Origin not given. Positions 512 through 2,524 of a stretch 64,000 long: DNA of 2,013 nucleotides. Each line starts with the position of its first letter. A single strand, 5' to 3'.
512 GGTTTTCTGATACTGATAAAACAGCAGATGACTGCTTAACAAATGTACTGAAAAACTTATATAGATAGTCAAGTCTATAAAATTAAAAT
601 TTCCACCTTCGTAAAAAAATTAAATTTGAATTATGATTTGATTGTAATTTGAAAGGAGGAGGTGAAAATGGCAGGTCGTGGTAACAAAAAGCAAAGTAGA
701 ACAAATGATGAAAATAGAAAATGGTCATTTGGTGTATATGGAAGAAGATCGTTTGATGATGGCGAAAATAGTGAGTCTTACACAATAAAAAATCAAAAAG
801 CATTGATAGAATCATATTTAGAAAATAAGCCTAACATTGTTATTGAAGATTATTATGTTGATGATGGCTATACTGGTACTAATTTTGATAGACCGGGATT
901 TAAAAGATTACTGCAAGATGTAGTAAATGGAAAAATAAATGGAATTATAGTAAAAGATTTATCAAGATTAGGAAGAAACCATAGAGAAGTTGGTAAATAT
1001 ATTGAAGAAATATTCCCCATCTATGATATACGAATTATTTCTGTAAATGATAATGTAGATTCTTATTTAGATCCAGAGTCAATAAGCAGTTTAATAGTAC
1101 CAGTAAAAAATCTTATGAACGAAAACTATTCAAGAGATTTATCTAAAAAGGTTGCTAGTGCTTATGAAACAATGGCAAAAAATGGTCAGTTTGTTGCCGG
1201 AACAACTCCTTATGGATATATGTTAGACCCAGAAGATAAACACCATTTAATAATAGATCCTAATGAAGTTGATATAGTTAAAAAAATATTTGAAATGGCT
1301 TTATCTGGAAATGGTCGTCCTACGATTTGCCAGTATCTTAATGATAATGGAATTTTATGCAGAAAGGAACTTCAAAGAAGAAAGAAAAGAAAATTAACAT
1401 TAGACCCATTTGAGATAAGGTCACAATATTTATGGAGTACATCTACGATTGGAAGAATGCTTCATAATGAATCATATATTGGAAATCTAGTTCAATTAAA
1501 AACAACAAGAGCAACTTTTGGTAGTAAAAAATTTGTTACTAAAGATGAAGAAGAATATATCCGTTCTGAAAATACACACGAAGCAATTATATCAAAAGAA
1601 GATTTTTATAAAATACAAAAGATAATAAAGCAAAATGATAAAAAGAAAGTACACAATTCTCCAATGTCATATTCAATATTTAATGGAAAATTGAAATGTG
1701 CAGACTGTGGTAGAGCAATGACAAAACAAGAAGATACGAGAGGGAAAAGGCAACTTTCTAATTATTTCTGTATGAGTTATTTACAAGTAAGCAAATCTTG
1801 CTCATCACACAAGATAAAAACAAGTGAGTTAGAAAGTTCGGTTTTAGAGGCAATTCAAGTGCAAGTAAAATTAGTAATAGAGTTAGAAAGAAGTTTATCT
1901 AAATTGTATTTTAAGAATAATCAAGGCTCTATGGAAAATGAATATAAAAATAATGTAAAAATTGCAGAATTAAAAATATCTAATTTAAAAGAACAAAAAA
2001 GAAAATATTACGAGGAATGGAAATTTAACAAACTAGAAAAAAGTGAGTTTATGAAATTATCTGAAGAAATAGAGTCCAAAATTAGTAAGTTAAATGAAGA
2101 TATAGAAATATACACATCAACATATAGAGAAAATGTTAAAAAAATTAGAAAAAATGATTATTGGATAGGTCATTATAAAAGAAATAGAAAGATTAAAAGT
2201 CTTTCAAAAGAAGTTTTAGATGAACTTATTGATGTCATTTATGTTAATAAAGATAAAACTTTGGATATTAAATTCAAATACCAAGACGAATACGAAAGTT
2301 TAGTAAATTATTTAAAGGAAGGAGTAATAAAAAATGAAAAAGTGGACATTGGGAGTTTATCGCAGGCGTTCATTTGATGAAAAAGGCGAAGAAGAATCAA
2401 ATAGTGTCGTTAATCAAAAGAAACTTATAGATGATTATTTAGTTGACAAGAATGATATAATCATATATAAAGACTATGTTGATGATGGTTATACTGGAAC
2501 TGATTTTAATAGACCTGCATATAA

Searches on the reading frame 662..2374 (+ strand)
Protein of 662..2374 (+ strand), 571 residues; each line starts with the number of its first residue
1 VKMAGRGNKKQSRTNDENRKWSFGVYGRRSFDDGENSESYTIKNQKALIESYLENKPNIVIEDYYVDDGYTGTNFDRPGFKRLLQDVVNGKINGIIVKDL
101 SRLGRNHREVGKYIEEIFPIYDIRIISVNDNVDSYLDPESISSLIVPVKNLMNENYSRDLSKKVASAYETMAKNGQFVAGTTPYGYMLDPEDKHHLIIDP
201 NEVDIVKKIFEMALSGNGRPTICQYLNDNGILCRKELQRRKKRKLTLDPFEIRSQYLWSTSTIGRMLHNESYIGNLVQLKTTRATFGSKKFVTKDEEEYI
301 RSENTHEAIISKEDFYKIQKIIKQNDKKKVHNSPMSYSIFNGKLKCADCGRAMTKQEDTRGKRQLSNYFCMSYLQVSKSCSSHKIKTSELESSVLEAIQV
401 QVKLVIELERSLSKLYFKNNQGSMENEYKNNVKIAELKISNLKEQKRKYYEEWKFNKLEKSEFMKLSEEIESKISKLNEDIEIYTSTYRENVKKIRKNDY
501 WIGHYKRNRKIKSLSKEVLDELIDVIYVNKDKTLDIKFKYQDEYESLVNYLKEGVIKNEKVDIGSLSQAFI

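Call 64: search_protein_families(library=pfam, proteins=[window:662-2374:+], max_evalue=0.001)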
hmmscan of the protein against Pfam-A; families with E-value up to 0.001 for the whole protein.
window:662-2374:+ (571 aa): 3 families
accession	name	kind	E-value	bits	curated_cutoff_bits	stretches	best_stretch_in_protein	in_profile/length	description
PF07508.19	Recombinase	-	3.2e-26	92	21.1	1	200-325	1-102/102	Recombinase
PF00239.26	Resolvase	-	3.4e-20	73.1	23.3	1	25-176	3-144/145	Resolvase, N terminal domain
PF13408.12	Zn_ribbon_recom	-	2e-11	44.5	25.3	1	340-399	2-58/58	Recombinase zinc beta ribbon domain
